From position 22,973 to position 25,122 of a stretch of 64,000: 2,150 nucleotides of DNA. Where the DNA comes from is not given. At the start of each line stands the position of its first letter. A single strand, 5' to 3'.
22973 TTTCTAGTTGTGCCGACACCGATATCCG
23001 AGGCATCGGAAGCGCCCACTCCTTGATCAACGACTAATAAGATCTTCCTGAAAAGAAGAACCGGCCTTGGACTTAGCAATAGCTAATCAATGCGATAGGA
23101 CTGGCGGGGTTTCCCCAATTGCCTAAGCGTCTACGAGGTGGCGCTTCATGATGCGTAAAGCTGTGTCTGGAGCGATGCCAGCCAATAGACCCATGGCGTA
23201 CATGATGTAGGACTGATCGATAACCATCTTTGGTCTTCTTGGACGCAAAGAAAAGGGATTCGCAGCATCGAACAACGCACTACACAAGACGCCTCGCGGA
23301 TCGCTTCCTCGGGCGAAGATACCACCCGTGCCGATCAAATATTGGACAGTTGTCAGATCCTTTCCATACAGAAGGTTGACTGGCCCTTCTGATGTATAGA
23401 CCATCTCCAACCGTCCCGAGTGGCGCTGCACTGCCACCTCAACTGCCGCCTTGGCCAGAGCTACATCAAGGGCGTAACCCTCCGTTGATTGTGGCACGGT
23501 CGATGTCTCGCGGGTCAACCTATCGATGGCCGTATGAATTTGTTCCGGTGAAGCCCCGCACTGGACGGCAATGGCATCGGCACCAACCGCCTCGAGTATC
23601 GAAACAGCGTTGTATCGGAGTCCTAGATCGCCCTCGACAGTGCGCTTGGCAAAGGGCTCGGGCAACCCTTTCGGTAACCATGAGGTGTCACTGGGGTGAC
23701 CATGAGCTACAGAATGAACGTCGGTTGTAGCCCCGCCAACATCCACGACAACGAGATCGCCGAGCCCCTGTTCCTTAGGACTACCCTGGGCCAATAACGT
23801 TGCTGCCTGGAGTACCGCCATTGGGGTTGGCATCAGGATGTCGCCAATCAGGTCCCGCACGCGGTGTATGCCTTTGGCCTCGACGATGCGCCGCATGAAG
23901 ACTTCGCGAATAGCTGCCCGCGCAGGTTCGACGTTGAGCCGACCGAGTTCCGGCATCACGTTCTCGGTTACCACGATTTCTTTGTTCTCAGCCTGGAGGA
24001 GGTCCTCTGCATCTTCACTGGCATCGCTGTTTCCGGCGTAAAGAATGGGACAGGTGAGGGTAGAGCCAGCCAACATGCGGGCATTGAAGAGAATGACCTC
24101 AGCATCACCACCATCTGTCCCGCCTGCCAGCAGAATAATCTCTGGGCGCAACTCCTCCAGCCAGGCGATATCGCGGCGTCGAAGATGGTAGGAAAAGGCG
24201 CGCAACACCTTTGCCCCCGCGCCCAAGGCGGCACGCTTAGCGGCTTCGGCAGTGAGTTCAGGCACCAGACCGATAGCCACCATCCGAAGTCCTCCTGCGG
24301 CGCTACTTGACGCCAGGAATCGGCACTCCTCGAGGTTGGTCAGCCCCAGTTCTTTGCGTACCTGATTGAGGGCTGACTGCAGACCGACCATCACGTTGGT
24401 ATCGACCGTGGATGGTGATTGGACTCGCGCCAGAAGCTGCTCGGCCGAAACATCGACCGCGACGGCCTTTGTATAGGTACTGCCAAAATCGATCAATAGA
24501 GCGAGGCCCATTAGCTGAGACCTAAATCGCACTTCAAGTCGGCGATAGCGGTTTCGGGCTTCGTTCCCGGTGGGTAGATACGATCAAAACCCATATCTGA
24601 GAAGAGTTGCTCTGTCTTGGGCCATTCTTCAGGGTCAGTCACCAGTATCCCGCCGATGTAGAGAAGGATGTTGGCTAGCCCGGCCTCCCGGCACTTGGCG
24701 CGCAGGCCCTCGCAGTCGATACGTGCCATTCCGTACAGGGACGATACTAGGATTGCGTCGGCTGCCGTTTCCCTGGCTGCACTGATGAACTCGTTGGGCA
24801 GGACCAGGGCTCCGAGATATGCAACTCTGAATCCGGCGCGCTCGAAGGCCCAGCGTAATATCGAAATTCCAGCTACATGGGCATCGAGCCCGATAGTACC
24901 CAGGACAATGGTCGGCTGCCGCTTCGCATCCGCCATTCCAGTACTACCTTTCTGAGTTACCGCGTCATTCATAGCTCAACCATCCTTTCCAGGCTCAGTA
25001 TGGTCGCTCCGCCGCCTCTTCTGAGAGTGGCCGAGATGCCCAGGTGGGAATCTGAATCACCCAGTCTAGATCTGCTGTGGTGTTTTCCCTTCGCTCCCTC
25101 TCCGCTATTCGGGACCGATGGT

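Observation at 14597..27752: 13-kb co-directional operon joining a B12 mutase to a TTT transporter, thiolase/crotonase/CoA-transferase genes and a cobalamin adenosyltransferase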

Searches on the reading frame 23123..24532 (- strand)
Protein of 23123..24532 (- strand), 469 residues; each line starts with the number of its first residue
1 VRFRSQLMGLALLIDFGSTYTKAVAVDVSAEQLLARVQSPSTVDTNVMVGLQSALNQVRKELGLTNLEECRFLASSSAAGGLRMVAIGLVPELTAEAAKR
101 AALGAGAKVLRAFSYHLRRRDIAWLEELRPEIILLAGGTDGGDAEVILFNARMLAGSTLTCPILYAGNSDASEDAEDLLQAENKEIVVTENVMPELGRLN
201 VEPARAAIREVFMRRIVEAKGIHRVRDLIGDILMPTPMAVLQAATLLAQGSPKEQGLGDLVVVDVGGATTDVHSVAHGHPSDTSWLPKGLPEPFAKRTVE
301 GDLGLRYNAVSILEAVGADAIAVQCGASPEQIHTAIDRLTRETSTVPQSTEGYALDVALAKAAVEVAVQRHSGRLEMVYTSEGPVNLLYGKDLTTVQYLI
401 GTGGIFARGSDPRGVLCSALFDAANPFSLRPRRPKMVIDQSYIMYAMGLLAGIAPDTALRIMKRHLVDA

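Call 3: search_protein_families(library=pfam, proteins=[window:23123-24532:-])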
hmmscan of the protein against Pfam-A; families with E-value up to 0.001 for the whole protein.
window:23123-24532:- (469 aa): 2 families
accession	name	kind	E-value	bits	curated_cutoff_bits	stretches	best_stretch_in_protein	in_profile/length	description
PF13941.12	MutL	-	2.6e-170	567.5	27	1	12-466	2-450/450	MutL protein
PF05378.19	Hydant_A_N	-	0.00015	22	25.2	0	13-64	3-52/176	Hydantoinase/oxoprolinase N-terminal region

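Call 4: search_protein_families(library=ncbifam, proteins=[window:23123-24532:-])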
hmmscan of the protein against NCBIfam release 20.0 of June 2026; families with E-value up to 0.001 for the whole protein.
window:23123-24532:- (469 aa): 3 families
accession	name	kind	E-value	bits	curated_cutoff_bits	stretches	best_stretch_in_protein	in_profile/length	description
NF040745.1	accessory_GlmL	equivalog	2.1e-180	600.4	475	1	11-467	1-458/459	methylaspartate mutase accessory protein GlmL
TIGR01319.1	glmL_fam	subfamily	8.6e-142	473.2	204.05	1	14-467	1-456/456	GlmL family protein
NF040744.1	ornith_Or-4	equivalog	1.1e-122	409.9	600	1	12-466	4-447/448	GlmL-related ornithine degradation protein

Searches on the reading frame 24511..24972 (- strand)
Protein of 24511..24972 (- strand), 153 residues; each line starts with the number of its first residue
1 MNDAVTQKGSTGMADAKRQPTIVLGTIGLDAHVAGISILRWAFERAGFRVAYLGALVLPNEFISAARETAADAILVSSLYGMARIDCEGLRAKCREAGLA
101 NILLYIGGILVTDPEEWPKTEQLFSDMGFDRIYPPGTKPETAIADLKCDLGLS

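Call 3: search_protein_families(library=pfam, proteins=[window:24511-24972:-])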
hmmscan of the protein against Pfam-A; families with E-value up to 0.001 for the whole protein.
window:24511-24972:- (153 aa): 1 family
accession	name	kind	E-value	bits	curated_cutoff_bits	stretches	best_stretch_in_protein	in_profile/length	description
PF02310.24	B12-binding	-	6.5e-15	55.5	32.1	1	21-117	2-97/121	B12 binding domain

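Call 4: search_protein_families(library=ncbifam, proteins=[window:24511-24972:-])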
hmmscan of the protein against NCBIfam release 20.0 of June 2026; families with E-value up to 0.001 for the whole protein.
window:24511-24972:- (153 aa): 11 families
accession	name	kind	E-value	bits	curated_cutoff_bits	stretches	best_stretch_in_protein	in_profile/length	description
NF002612.0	PRK02261.1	equivalog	1.4e-50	170.6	110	1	18-151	2-135/148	methylaspartate mutase subunit S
TIGR01501.1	MthylAspMutase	equivalog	1.5e-46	157.4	135.8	1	20-150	2-132/134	methylaspartate mutase subunit S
TIGR00640.1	acid_CoA_mut_C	subfamily_domain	1.1e-12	48.1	57.45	1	18-148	1-125/132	methylmalonyl-CoA mutase C-terminal domain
NF006944.0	PRK09426.1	equivalog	2.6e-11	42.2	876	1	13-146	583-710/721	methylmalonyl-CoA mutase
NF040743.1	ornith_mutase_E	equivalog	6.3e-08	31.1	800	1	18-113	594-697/730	D-ornithine 4,5-aminomutase subunit OraE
NF041607.1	dimeth_corrin_MtbC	equivalog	2.8e-07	30.3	350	1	13-112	76-176/203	dimethylamine corrinoid protein MtbC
TIGR02370.1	pyl_corrinoid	subfamily_domain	3e-07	30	215.3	1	7-112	73-178/197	methyltransferase cognate corrinoid protein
NF052385.1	Lys_5_6_beta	equivalog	8.1e-07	29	280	1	17-141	99-228/241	lysine 5,6-aminomutase subunit beta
NF047996.1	corrin_MtgC_2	exception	2e-06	27.4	370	1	18-112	88-183/212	glycine betaine-specific corrinoid protein MtgC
NF047995.1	corrinoid_MtgC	exception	3.3e-06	26.7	310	1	11-82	84-155/215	glycine betaine-specific corrinoid protein MtgC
NF045497.1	IsobCoAmut_IcmF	equivalog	0.0005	18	1500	1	29-136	12-115/1076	fused isobutyryl-CoA mutase/GTPase IcmF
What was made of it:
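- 24511..24972 (-): GlmS: B12-binding (sigma) subunit. NF002612 at 171 bits against a cut-off of 110 (call 4).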
